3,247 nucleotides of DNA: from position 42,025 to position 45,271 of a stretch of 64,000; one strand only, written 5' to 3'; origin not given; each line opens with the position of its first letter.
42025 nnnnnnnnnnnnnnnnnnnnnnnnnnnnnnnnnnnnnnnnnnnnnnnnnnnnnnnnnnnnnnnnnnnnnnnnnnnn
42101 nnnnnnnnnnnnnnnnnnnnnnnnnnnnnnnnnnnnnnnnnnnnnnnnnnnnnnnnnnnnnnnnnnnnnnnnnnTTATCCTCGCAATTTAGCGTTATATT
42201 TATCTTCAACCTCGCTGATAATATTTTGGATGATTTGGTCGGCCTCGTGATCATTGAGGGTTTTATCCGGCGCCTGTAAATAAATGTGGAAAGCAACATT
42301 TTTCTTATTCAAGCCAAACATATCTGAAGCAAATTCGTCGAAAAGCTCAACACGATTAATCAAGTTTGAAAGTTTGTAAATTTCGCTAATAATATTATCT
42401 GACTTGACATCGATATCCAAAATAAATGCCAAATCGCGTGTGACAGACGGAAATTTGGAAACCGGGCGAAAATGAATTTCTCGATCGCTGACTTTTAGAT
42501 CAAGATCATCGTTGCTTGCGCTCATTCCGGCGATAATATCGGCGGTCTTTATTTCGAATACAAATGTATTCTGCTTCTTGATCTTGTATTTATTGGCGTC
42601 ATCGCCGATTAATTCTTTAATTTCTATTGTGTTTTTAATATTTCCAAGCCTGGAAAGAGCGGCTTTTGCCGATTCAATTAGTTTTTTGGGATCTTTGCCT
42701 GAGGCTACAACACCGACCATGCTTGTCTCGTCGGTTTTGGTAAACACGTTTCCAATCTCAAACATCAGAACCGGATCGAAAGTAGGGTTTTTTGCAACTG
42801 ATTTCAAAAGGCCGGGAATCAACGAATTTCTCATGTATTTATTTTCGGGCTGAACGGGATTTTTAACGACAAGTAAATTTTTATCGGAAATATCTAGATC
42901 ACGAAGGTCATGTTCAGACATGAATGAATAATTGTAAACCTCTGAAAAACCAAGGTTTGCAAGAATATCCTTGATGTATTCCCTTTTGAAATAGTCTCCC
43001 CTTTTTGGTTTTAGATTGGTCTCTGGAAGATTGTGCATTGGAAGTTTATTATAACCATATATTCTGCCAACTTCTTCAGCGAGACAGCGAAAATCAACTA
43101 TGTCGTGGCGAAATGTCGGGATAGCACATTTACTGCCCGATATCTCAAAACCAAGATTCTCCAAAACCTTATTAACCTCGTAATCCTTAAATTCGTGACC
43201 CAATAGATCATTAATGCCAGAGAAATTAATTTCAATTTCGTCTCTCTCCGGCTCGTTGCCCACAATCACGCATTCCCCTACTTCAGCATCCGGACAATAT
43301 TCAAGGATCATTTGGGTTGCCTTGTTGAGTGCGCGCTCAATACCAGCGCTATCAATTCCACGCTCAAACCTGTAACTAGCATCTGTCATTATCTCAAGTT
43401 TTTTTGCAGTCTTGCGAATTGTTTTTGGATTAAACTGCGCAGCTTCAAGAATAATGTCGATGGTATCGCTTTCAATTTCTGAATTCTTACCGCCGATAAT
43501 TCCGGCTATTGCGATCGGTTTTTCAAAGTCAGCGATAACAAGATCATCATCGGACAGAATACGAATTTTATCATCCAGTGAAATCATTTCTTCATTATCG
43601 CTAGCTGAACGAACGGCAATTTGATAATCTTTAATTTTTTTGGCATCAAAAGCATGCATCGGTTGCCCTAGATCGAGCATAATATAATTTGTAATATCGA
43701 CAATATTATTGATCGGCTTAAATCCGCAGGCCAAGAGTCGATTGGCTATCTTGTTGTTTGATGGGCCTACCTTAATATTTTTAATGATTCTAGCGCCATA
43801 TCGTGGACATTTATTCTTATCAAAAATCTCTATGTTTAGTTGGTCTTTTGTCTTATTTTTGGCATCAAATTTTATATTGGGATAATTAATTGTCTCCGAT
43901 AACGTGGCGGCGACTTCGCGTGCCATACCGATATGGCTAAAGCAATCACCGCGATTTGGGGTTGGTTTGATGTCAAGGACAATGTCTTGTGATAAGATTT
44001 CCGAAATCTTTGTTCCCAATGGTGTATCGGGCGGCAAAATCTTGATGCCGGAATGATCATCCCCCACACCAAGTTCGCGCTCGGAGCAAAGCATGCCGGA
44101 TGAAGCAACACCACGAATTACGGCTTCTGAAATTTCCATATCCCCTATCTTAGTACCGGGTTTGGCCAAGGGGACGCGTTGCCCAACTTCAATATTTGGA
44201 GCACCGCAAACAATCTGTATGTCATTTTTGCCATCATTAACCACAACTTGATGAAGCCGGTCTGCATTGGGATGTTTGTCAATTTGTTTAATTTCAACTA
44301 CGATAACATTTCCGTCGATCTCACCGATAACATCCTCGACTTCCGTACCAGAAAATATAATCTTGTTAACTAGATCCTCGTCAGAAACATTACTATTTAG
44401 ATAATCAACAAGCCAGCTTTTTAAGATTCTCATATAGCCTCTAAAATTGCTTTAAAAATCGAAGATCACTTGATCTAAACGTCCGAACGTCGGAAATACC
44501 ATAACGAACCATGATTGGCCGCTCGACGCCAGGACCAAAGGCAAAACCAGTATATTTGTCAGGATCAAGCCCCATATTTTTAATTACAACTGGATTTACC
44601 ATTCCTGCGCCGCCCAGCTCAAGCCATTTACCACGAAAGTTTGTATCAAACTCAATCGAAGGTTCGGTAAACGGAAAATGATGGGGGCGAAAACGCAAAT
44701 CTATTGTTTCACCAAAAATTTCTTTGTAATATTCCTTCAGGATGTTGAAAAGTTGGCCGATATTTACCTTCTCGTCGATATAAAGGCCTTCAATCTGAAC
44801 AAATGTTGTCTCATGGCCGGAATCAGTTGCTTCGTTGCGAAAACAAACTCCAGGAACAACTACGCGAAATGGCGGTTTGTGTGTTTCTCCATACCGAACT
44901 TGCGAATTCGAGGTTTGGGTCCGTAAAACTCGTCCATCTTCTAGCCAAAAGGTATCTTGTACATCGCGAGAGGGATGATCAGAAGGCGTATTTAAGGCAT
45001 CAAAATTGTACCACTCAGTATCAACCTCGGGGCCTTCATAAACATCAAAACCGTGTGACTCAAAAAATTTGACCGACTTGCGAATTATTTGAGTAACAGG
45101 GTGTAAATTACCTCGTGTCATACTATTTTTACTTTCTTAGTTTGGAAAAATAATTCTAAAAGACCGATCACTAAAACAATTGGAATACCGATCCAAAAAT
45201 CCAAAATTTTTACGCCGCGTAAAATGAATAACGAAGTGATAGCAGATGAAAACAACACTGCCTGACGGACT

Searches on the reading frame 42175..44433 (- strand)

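Call 49: search_protein_families(library=pfam, proteins=[window:42175-44433:-], max_evalue=0.0001)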
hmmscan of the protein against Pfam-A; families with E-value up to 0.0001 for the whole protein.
window:42175-44433:- (752 aa): 5 families
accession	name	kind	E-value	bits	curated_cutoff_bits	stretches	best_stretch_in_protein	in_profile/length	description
PF03483.22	B3_4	-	2e-68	229.9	29.3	1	208-380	1-173/174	B3/4 domain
PF03147.19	FDX-ACB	-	3.6e-22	79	31.1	1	659-751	1-94/94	Ferredoxin-fold anticodon binding domain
PF17759.6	tRNA_synthFbeta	-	4.6e-22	79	22.4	1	469-589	5-138/214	Phenylalanyl tRNA synthetase beta chain CLM domain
PF01588.26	tRNA_bind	-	4.7e-16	59.1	27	1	43-142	1-96/96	Putative tRNA binding domain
PF03484.21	B5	-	5.6e-13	49.3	28.6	1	400-461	1-67/67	tRNA synthetase B5 domain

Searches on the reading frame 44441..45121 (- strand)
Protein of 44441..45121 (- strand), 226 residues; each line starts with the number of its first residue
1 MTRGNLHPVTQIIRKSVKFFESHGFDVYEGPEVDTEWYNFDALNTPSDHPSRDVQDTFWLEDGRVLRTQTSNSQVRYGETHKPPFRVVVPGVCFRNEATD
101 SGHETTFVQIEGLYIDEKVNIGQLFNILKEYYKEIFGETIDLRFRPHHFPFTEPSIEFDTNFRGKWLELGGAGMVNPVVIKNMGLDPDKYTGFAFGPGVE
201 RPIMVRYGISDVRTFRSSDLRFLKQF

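Call 49: search_protein_families(library=pfam, proteins=[window:44441-45121:-], max_evalue=0.0001)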
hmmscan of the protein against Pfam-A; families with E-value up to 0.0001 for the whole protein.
window:44441-45121:- (226 aa): 1 family
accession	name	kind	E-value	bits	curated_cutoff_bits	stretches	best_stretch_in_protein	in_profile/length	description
PF01409.25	tRNA-synt_2d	-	1.9e-81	273.6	19.8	1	2-226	12-246/246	tRNA synthetases class II core domain (F)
